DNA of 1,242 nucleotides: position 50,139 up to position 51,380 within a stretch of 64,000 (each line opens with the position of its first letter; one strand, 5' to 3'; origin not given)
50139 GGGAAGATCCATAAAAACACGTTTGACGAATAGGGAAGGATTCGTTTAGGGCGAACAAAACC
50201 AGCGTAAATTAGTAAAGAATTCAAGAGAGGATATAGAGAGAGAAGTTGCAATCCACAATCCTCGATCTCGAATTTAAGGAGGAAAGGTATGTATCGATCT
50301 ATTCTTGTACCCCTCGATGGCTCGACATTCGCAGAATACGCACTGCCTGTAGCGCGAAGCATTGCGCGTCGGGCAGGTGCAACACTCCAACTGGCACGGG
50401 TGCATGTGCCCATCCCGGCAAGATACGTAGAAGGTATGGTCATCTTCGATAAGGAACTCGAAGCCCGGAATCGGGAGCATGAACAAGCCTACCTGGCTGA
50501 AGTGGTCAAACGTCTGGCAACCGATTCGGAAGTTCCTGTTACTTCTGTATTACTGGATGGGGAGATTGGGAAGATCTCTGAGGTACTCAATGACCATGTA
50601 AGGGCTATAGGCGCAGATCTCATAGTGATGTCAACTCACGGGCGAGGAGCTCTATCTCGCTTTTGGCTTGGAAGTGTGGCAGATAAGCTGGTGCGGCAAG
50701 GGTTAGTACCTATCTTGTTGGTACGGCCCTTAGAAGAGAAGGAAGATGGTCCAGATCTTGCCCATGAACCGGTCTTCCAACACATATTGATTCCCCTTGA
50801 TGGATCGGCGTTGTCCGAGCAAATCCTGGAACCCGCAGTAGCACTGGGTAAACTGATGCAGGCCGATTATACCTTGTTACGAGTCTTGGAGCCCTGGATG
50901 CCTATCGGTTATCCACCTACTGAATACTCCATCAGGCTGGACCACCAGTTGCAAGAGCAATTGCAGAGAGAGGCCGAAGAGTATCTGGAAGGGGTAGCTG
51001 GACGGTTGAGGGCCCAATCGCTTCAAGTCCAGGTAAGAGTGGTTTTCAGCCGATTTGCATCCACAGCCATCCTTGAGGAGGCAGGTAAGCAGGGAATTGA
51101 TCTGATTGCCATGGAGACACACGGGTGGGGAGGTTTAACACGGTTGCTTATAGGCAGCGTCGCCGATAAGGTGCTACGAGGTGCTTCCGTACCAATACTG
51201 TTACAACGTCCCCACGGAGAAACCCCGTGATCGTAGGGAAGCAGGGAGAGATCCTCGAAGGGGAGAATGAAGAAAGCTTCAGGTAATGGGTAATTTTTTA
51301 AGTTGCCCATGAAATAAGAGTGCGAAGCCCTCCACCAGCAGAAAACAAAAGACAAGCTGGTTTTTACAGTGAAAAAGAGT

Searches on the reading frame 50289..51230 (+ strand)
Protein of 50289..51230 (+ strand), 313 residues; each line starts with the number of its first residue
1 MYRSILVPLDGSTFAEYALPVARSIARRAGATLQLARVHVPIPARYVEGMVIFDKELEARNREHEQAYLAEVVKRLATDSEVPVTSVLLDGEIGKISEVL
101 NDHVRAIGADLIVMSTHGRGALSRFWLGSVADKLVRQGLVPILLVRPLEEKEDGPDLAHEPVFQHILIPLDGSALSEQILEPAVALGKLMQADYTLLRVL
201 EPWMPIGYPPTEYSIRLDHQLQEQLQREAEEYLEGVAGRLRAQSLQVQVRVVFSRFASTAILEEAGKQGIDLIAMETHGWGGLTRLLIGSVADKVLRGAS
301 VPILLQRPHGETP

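Call 4: search_protein_families(library=pfam, proteins=[window:50289-51230:+], max_evalue=0.01)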
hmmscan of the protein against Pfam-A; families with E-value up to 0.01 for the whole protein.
window:50289-51230:+ (313 aa): 1 family
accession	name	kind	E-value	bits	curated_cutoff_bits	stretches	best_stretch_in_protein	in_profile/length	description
PF00582.32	Usp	-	1.7e-51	174.9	24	2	1-146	1-141/141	Universal stress protein family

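Call 5: search_protein_families(library=ncbifam, proteins=[window:50289-51230:+], max_evalue=0.01)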
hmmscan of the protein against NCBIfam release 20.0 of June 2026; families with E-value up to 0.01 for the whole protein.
window:50289-51230:+ (313 aa): 5 families
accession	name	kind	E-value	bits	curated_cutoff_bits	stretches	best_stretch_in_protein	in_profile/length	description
NF011581.0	PRK15005.1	equivalog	9.8e-13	48.5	166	2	164-306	3-143/144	universal stress protein UspF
NF008380.0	PRK11175.1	equivalog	9e-10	38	227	2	163-307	4-146/313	universal stress protein UspE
NF012000.0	PRK15456.1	equivalog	5.4e-09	36.2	189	2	1-146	1-142/142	universal stress protein UspG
NF011698.0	PRK15118.1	equivalog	3.4e-07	30.5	202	1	2-152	3-143/144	universal stress protein UspA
NF007512.0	PRK10116.1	equivalog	9.7e-06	25.7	167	0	70-145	66-137/142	universal stress protein UspC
